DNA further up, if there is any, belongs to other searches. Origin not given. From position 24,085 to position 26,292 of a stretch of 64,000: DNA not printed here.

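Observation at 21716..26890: VgrG with C-terminal extension translationally coupled to a class-3-lipase-like effector and lipoprotein immunity gene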

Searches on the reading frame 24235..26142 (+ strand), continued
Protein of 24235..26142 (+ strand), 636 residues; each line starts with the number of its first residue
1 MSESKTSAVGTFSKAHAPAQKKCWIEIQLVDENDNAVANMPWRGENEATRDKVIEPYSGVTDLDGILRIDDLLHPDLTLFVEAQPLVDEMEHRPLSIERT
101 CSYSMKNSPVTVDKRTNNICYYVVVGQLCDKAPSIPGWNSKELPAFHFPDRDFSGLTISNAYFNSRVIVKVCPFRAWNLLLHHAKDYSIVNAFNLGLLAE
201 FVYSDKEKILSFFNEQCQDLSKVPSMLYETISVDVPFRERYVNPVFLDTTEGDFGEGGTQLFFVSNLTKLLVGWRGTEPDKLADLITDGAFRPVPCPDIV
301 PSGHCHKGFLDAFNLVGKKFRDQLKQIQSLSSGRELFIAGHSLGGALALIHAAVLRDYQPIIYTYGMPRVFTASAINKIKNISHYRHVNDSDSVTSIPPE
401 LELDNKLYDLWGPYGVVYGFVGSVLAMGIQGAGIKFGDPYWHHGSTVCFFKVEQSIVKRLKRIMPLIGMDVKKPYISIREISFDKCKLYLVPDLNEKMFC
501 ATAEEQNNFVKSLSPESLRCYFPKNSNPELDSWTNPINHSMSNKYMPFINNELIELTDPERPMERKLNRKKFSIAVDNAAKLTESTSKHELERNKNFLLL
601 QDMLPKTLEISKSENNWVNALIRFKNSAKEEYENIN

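Call 49: fold_search(model_id=the predicted structure, library=afdb50)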
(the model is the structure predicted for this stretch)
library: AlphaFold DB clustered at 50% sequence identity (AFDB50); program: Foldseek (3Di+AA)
matches with E <= 10: 2301; with E <= 0.001: 677
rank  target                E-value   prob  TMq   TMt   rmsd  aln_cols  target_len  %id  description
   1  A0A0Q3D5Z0            0.0e+00  1.00  0.83  0.86   6.4       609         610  100  Lipase family protein [Escherichia coli]
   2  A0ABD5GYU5            3.4e-67  1.00  0.83  0.83   7.6       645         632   41  Lipase family protein [Citrobacter portucalensis]
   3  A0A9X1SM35            8.0e-66  1.00  0.82  0.78   6.5       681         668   40  Lipase family protein [Limnobaculum eriocheiris]
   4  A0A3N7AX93            1.6e-64  1.00  0.80  0.75   7.8       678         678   36  Pdl protein
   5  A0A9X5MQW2            2.5e-64  1.00  0.80  0.84   6.0       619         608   42  Fungal lipase-type domain-containing protein
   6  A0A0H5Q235            6.3e-64  1.00  0.80  0.76   7.5       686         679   37  Fungal lipase-type domain-containing protein [uncultured prokaryote]
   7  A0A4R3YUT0            2.2e-63  1.00  0.80  0.82   6.3       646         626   41  Lipase (Class 3) [Biostraticola tofi]
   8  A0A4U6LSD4            9.0e-63  1.00  0.80  0.74   6.6       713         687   38  Lipase family protein
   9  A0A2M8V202            2.4e-62  1.00  0.80  0.73   8.1       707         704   37  Pdl protein
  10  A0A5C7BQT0            1.7e-60  1.00  0.79  0.78   7.7       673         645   37  Lipase family protein [Serratia marcescens]
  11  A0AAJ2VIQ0            2.5e-57  1.00  0.78  0.78   6.5       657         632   34  Lipase family protein
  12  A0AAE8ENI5            6.8e-57  1.00  0.78  0.79   7.1       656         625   34  Fungal lipase-type domain-containing protein [Brenneria goodwinii]
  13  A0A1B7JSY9            2.8e-56  1.00  0.78  0.69   8.1       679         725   33  Uropathogenic specific protein [Providencia heimbachae ATCC 35613]
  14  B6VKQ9                3.5e-56  1.00  0.78  0.79   7.0       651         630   33  Fungal lipase-type domain-containing protein [Photorhabdus asymbiotica subsp. asymbiotica (strain ATCC 43949 / 3105-77)]
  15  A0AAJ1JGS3            5.0e-56  1.00  0.79  0.77   6.4       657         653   36  Lipase family protein [Providencia stuartii]
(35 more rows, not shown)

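Call 59: search_protein_families(proteins=[window:24235-26142:+], library=phrogs, max_evalue=0.01)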
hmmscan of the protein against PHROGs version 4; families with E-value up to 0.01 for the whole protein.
window:24235-26142:+ (636 aa): 1 family
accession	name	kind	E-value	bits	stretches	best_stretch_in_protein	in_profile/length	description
phrog_21992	-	other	8.7e-17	62.6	1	271-401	48-171/213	esterase/lipase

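Call 61: search_protein_representatives(alignment_id=A1)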
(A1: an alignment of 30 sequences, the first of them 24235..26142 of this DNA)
Query: 30 sequences, 640 profile positions. Proteins with E-value up to 0.001 (for the whole library): 19866; up to 1e-10: 5378; up to 1e-30: 96. The best 150 are listed.
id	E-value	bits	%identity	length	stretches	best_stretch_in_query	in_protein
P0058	1.3e-278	942.1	-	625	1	1-637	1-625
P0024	5.9e-276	933.3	-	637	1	1-639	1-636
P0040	8.5e-260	879.9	-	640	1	1-639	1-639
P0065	3.2e-256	868.0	-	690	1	4-639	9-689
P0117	3.4e-252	854.8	-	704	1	3-637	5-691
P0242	8.3e-248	840.3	-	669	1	2-638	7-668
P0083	5.7e-231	784.7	-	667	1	1-638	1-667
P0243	5.9e-219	744.9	-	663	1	4-638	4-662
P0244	2.6e-217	739.5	-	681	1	4-634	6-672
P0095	7.2e-215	731.5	-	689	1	1-636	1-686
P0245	2.0e-196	670.5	-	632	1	7-631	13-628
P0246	9.4e-194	661.7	-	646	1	22-634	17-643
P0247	1.6e-188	644.4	-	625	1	17-634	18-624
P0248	2.3e-186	637.3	-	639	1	22-635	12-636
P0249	7.4e-180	615.8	-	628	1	18-632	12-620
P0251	2.8e-166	570.9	-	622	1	19-632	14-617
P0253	5.1e-146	504.0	-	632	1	15-632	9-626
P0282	5.4e-46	173.5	-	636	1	162-456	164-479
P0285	8.7e-45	169.5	-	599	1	15-475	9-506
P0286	1.4e-44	168.8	-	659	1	48-454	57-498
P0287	4.8e-43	163.8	-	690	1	13-625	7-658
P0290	2.0e-40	155.1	-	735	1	14-459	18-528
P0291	4.5e-39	150.7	-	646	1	18-456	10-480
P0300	4.1e-37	144.2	-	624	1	20-405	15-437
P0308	2.0e-35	138.6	-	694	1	10-501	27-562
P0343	1.0e-28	116.5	-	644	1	192-452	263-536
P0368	1.3e-26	109.5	-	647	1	16-405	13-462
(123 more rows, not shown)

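Call 62: list_cluster_members(proteins=[P0282, P0286, P0287, P0291, P0300, P0308, P0368, P0343, P0290, P0285])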
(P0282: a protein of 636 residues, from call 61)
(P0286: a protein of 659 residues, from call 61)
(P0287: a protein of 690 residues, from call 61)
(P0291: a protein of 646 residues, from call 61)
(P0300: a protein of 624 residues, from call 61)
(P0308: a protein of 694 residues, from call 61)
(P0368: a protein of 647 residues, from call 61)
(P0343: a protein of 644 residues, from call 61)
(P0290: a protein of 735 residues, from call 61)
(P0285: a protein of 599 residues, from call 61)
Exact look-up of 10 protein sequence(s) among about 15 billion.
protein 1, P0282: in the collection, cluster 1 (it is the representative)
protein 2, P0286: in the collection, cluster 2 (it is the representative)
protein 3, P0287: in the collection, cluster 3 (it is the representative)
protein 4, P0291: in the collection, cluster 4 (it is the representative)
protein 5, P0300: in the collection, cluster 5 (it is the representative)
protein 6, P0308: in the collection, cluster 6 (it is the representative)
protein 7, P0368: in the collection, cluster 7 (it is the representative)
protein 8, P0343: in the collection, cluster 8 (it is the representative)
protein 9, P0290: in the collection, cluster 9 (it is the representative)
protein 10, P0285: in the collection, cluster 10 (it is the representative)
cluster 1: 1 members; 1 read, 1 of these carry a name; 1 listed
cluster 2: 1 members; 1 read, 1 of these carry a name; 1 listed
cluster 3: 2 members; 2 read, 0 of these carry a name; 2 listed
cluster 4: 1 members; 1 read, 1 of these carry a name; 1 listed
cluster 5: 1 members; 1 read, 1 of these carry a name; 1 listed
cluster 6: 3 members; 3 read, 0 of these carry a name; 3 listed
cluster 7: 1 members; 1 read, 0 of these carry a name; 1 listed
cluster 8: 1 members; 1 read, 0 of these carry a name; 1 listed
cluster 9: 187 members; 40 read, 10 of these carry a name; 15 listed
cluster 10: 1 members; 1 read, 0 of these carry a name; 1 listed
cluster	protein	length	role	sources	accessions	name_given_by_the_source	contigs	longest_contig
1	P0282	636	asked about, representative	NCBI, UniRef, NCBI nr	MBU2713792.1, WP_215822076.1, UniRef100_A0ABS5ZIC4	lipase family protein [Zooshikella harenae] | Lipase family protein n=1 Tax=Zooshikella harenae TaxID=2827238 RepID=A0ABS5ZIC4_9GAMM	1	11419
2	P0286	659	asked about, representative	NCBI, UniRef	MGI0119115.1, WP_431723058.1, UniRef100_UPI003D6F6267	lipase family protein [Zooshikella sp. RANM57] | lipase family protein n=1 Tax=Zooshikella sp. RANM57 TaxID=3425863 RepID=UPI003D6F6267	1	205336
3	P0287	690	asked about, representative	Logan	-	-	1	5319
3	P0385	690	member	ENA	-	-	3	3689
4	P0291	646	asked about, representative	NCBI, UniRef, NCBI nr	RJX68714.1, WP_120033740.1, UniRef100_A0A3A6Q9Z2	lipase [Vibrio sinensis] | Lipase n=1 Tax=Vibrio sinensis TaxID=2302434 RepID=A0A3A6Q9Z2_9VIBR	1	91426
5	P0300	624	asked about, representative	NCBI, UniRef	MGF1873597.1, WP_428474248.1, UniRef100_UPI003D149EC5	lipase family protein [Photobacterium indicum] | lipase family protein n=1 Tax=Photobacterium indicum TaxID=81447 RepID=UPI003D149EC5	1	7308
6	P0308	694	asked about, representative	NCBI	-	-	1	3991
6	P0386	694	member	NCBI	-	-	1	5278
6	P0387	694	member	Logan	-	-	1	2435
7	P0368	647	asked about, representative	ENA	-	-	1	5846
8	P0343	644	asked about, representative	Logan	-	-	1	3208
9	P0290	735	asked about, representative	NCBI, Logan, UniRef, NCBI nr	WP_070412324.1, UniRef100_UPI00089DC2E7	lipase family protein [Pseudomonas lundensis] | lipase family protein n=1 Tax=Pseudomonas lundensis TaxID=86185 RepID=UPI00089DC2E7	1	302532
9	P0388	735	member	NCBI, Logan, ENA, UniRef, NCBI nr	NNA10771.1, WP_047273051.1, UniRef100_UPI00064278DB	lipase family protein [Pseudomonas lundensis] | lipase family protein n=1 Tax=Pseudomonas TaxID=286 RepID=UPI00064278DB | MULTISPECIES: lipase family protein [Pseudomonas]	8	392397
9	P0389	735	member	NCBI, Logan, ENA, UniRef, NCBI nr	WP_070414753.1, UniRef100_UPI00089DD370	lipase family protein [Pseudomonas lundensis] | lipase family protein n=1 Tax=Pseudomonas lundensis TaxID=86185 RepID=UPI00089DD370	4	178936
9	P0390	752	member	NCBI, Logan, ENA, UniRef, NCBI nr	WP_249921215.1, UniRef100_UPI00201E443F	lipase family protein [Pseudomonas lundensis] | lipase family protein n=1 Tax=Pseudomonas lundensis TaxID=86185 RepID=UPI00201E443F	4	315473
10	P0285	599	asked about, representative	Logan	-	-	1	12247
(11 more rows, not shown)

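Call 64: find_encoding_contigs(protein=P0291, flank=7000, max_places=2)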
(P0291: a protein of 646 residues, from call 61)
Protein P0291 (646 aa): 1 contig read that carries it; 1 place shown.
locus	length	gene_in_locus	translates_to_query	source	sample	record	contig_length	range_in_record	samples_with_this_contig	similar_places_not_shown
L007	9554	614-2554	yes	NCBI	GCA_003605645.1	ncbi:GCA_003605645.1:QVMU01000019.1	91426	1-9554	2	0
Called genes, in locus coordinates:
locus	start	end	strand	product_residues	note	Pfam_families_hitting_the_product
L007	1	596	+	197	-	PF13503:DUF4123 (weak)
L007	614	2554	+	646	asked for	PF01764:Lipase_3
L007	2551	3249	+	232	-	-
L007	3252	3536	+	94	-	PF05488:PAAR_motif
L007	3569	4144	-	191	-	PF00239:Resolvase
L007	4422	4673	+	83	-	PF04014:MazE_antitoxin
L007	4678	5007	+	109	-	PF02452:PemK_toxin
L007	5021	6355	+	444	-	PF00772:DnaB, PF03796:DnaB_C, PF13481:AAA_25 (weak)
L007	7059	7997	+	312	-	PF11740:KfrA_N (weak)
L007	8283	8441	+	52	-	PF01848:HOK_GEF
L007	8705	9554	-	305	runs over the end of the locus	-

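Call 70: find_encoding_contigs(protein=P0002, flank=8000, max_places=1)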
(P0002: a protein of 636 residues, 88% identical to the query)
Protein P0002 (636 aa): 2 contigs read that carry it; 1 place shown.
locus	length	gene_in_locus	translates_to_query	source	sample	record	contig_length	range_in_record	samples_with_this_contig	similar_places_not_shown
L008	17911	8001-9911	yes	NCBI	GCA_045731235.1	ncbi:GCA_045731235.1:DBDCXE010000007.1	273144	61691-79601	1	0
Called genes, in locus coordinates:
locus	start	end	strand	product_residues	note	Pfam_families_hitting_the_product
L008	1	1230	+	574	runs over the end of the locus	PF00691:OmpA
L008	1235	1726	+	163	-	PF05638:T6SS_HCP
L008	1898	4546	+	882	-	PF02861:Clp_N, PF13191:AAA_16, PF23569:NBD_SMAX1 (weak), PF00004:AAA, PF17871:AAA_lid_9, PF07724:AAA_2, PF07728:AAA_5, PF10431:ClpB_D2-small, +6 more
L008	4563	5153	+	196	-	PF10908:Tlde1_dom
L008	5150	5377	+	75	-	-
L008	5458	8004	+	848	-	PF05954:Phage_GPD, PF04717:Phage_base_V (weak), PF13296:T6SS_Vgr, PF10106:DUF2345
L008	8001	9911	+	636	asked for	PF01764:Lipase_3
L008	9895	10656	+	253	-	-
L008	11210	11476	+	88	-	PF05488:PAAR_motif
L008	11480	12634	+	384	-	-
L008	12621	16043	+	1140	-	PF06761:IcmF-related, PF21070:IcmF_helical, PF06744:IcmF_C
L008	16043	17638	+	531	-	PF06812:ImpA_N, PF16989:T6SS_VasJ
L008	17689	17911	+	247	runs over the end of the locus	PF27265:YidX_N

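Call 71: find_encoding_contigs(protein=P0023, flank=8000, max_places=1)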
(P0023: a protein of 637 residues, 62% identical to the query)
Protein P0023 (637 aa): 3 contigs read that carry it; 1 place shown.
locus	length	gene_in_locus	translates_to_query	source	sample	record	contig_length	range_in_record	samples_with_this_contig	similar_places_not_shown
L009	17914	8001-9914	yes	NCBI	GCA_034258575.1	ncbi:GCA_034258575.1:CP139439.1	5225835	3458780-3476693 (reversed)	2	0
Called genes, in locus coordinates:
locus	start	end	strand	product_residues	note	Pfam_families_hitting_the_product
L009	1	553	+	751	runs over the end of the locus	-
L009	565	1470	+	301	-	PF03781:FGE-sulfatase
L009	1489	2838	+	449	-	-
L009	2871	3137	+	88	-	PF05488:PAAR_motif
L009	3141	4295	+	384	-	-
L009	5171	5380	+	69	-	-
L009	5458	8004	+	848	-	PF05954:Phage_GPD, PF04717:Phage_base_V (weak), PF13296:T6SS_Vgr, PF10106:DUF2345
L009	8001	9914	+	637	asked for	PF01764:Lipase_3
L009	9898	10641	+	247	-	-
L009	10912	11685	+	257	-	-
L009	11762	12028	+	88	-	PF05488:PAAR_motif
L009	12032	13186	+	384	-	-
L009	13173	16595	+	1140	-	PF06761:IcmF-related, PF21070:IcmF_helical, PF06744:IcmF_C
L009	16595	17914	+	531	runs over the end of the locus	PF06812:ImpA_N, PF16989:T6SS_VasJ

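Call 79: list_cluster_members(proteins=[P0242, P0243, P0244, P0245, P0246, P0247, P0248, P0249, P0251, P0253])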
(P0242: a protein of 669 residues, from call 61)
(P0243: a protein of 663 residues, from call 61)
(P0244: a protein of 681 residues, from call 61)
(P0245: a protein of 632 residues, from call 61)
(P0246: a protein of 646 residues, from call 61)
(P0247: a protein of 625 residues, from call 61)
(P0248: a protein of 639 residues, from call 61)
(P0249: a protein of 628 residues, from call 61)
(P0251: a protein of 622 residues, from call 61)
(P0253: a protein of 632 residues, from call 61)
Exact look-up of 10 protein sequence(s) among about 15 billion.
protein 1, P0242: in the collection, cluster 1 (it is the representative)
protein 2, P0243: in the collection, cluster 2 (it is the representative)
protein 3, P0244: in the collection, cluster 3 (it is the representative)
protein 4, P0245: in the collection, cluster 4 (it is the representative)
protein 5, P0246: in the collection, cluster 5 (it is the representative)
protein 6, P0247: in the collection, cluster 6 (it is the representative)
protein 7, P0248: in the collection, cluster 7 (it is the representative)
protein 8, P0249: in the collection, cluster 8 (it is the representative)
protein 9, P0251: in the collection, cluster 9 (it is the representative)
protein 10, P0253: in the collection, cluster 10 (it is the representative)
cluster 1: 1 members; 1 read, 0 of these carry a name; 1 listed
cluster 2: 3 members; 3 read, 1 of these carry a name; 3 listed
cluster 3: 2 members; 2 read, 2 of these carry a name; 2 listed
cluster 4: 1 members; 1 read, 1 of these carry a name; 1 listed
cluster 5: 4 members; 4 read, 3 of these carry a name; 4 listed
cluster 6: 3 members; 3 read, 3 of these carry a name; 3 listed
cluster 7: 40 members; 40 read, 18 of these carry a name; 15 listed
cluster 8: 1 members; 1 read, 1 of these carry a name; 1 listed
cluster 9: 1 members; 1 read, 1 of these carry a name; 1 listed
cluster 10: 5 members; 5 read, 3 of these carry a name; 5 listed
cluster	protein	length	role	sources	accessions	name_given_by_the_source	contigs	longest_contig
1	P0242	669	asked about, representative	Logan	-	-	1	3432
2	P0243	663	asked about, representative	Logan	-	-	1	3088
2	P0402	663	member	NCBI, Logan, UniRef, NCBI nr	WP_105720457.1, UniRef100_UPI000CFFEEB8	lipase family protein [Cronobacter dublinensis] | lipase family protein n=1 Tax=Cronobacter dublinensis TaxID=413497 RepID=UPI000CFFEEB8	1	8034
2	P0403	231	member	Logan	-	-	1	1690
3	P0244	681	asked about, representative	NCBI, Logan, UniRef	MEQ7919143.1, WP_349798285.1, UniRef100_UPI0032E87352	lipase family protein [Xanthomonas sp. WHRI 1810A] | lipase family protein n=1 Tax=Xanthomonas sp. WHRI 1810A TaxID=3161565 RepID=UPI0032E87352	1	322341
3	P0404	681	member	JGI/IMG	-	hypothetical protein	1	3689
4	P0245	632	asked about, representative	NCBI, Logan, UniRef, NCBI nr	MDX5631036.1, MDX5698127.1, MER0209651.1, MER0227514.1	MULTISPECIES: lipase family protein [unclassified Brenneria] | lipase family protein n=1 Tax=unclassified Brenneria TaxID=2634434 RepID=UPI0029C45D5A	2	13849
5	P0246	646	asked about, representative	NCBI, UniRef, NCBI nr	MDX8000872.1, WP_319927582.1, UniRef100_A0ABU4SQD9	lipase family protein [Xenorhabdus sp. Reich] | Lipase family protein n=1 Tax=Xenorhabdus littoralis TaxID=2582835 RepID=A0ABU4SQD9_9GAMM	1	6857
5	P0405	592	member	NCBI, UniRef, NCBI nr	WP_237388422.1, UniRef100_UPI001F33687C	lipase family protein [Xenorhabdus sp. Sc-CR9] | lipase family protein n=1 Tax=Xenorhabdus sp. Sc-CR9 TaxID=2584468 RepID=UPI001F33687C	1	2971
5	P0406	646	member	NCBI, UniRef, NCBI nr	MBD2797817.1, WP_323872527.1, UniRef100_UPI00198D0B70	lipase family protein [Xenorhabdus sp. 18] | lipase family protein n=1 Tax=Xenorhabdus doucetiae TaxID=351671 RepID=UPI00198D0B70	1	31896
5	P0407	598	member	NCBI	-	-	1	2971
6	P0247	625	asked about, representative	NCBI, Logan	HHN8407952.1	TPA: lipase family protein [Morganella morganii]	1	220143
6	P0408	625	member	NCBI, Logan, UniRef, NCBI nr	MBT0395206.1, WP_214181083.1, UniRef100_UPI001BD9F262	lipase family protein [Morganella morganii subsp. morganii] | lipase family protein n=1 Tax=Morganella morganii TaxID=582 RepID=UPI001BD9F262 | lipase family protein [Morganella morganii]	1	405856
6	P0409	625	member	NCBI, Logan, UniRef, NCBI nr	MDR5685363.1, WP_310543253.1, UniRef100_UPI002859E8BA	lipase family protein [Morganella morganii] | lipase family protein n=1 Tax=Morganella morganii TaxID=582 RepID=UPI002859E8BA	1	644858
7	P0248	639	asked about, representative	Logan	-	-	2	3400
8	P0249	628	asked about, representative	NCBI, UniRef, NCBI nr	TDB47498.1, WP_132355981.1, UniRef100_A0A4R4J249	lipase family protein [Photorhabdus khanii] | Lipase n=1 Tax=Photorhabdus khanii subsp. guanajuatensis TaxID=2100166 ...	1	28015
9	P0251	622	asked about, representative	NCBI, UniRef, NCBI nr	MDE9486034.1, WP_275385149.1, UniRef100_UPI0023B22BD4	lipase family protein [Xenorhabdus bovienii] | lipase family protein n=1 Tax=Xenorhabdus bovienii TaxID=40576 RepID=UPI0023B22BD4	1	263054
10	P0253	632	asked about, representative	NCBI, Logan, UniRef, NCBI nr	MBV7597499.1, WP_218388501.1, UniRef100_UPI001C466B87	dienelactone hydrolase family protein [Aeromonas sp. sia0103] | lipase family protein n=1 Tax=Aeromonas sp. sia0103 TaxID=2854782 RepID=UPI001C466B87 | lipase family protein [Aeromonas sp. sia0103]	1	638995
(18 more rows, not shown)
